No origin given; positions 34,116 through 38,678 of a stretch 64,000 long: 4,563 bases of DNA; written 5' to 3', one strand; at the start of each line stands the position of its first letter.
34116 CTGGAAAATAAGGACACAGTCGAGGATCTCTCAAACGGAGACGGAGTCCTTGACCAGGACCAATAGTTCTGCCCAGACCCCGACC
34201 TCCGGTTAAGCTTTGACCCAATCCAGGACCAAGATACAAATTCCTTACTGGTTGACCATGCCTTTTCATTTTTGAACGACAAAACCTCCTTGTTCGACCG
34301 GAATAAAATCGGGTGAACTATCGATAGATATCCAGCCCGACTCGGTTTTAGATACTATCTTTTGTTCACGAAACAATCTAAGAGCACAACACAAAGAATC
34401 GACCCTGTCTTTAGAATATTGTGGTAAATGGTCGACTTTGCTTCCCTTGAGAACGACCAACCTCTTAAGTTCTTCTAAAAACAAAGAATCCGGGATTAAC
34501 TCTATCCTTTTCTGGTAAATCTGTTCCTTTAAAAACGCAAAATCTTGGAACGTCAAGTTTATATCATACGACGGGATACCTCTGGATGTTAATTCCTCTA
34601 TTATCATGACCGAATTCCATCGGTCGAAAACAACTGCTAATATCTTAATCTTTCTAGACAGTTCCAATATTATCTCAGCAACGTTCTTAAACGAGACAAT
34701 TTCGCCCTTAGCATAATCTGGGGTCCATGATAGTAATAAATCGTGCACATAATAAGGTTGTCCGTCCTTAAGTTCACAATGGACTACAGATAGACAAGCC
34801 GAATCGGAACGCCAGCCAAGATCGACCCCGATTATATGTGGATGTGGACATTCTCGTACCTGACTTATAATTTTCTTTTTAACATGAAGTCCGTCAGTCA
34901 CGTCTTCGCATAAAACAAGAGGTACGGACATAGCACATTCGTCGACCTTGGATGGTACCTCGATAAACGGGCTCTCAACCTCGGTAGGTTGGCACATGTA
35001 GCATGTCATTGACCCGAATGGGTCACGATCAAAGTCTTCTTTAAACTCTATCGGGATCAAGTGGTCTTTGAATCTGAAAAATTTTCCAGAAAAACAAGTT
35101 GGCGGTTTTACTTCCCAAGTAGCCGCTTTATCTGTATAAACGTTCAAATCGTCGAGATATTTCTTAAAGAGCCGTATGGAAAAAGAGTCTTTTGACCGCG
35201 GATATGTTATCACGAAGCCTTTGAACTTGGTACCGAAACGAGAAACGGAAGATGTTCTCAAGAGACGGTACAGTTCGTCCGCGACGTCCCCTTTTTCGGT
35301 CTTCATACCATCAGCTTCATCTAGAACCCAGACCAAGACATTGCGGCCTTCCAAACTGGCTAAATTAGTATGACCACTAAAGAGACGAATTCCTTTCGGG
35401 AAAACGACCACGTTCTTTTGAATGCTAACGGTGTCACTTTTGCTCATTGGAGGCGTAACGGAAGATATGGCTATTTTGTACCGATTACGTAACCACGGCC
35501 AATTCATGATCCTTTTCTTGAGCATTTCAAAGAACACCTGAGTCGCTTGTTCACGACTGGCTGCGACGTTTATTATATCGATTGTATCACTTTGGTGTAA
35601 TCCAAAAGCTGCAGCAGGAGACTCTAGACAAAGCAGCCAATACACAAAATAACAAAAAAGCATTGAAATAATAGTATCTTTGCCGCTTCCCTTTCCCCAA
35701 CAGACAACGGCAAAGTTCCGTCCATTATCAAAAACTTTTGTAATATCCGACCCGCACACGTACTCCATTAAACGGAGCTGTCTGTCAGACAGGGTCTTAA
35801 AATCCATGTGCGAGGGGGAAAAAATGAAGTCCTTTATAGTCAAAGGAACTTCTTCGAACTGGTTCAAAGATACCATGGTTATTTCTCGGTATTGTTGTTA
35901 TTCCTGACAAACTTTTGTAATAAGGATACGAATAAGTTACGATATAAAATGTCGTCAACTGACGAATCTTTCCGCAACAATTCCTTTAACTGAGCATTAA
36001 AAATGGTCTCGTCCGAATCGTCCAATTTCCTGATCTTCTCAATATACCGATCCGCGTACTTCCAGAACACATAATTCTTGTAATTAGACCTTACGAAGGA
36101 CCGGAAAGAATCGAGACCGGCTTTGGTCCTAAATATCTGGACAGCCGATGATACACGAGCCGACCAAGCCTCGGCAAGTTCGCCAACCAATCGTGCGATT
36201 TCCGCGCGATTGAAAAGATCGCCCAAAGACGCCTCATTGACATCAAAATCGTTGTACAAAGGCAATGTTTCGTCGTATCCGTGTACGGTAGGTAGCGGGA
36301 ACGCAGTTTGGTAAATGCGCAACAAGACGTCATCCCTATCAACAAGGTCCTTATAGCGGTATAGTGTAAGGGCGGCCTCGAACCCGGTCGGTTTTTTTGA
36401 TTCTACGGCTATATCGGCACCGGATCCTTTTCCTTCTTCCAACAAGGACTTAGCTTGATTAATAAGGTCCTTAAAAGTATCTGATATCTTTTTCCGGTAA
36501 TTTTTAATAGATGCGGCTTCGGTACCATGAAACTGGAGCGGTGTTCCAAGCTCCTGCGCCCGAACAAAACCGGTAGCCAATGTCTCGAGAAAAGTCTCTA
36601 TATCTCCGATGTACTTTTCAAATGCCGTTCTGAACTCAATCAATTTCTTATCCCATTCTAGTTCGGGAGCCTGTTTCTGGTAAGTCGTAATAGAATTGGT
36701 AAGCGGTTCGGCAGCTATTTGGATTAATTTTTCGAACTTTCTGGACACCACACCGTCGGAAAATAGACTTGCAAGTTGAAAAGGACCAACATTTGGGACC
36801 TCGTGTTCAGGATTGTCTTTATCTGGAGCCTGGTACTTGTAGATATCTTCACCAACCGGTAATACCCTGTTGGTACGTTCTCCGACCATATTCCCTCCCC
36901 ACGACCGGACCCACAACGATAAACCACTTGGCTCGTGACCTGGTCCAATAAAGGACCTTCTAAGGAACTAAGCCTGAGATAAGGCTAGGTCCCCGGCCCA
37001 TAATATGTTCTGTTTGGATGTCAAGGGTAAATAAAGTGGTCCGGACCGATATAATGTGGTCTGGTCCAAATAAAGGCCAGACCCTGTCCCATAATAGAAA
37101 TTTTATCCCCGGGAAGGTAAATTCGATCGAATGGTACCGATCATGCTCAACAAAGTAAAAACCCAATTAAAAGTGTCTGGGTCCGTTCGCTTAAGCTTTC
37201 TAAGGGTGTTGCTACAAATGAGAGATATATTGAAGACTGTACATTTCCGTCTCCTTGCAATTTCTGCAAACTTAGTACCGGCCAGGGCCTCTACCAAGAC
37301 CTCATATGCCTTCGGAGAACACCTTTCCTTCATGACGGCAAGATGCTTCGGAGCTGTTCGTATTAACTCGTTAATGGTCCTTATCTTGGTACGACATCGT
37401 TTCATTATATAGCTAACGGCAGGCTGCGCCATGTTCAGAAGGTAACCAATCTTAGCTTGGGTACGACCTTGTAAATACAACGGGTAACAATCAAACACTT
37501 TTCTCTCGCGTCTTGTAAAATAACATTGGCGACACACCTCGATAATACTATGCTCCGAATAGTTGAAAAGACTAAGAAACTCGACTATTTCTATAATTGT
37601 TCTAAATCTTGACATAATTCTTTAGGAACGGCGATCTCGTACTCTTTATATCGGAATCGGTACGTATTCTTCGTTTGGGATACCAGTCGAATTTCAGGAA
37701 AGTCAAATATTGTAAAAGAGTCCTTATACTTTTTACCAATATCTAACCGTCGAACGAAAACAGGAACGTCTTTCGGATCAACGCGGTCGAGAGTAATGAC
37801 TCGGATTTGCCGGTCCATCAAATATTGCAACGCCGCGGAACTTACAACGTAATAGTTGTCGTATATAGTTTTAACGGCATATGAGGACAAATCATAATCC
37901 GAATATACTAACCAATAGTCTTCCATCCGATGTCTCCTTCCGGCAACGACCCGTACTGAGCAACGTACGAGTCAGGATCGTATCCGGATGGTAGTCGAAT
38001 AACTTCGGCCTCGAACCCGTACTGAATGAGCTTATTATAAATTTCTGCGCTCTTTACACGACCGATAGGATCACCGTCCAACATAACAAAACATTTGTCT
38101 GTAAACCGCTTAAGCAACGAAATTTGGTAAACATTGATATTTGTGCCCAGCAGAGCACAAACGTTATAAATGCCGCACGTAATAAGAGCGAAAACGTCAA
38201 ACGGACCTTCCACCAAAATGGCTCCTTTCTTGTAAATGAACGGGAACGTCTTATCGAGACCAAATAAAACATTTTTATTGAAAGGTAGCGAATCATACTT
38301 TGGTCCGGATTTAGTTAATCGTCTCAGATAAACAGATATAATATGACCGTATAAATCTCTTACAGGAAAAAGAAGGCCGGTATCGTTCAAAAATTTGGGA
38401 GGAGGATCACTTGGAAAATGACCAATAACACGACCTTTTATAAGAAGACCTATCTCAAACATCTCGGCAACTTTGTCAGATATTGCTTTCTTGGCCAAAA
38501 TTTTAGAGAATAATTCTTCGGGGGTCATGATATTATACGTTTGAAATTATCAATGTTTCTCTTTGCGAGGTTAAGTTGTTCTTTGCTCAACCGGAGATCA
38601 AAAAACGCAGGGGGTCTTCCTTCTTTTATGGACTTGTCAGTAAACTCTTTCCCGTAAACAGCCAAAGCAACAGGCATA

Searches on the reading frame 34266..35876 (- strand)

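Call 24: search_protein_families(library=pfam, proteins=[window:34266-35876:-], max_evalue=0.001)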
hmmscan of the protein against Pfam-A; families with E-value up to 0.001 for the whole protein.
window:34266-35876:- (536 aa): 0 families

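Call 65: search_protein_families(library=phrogs, proteins=[window:34266-35876:-], max_evalue=0.001)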
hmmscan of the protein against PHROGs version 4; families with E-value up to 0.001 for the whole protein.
window:34266-35876:- (536 aa): 4 families
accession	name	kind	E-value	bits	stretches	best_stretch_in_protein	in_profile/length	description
phrog_2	-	head and packaging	2.3e-19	70.7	1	47-506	275-599/807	terminase large subunit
phrog_17415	-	head and packaging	1.8e-12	47.1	2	231-430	591-781/940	terminase large subunit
phrog_9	-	head and packaging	5.6e-12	46.3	1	346-436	481-589/812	terminase large subunit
phrog_2699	-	head and packaging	9.2e-05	22.5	0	390-445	171-227/315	terminase large subunit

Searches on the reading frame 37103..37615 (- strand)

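Call 87: search_protein_families(library=pfam, proteins=[window:37103-37615:-], max_evalue=0.001)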
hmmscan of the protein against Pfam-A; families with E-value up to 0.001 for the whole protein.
window:37103-37615:- (170 aa): 2 families
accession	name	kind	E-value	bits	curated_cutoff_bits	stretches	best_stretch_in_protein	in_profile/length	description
PF04545.22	Sigma70_r4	-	2.3e-06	27.5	24.1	1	34-79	6-49/50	Sigma-70, region 4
PF00196.25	GerE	-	7e-06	26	23.5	0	33-82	3-49/57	Bacterial regulatory proteins, luxR family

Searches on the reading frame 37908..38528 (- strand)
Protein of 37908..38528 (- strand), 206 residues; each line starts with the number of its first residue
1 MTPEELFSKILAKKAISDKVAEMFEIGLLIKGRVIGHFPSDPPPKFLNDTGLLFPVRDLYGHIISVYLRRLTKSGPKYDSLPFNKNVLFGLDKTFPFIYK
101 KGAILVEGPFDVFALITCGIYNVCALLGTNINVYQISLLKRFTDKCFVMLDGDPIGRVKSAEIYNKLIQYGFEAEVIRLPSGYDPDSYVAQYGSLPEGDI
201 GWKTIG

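Call 87: search_protein_families(library=pfam, proteins=[window:37908-38528:-], max_evalue=0.001)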
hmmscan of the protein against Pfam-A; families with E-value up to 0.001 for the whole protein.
window:37908-38528:- (206 aa): 4 families
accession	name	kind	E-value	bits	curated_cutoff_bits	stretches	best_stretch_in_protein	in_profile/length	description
PF13155.12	Toprim_2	-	1.3e-14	54.8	22.1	1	104-188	1-87/88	Toprim-like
PF13662.12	Toprim_4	-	6.2e-10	39.6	25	1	103-176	3-83/85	Toprim domain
PF01751.28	Toprim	-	8.4e-08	32.7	23.1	1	103-176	2-93/96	Toprim domain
PF13362.12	Toprim_3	-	3.6e-05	24.6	27.2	1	104-193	3-93/95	Toprim domain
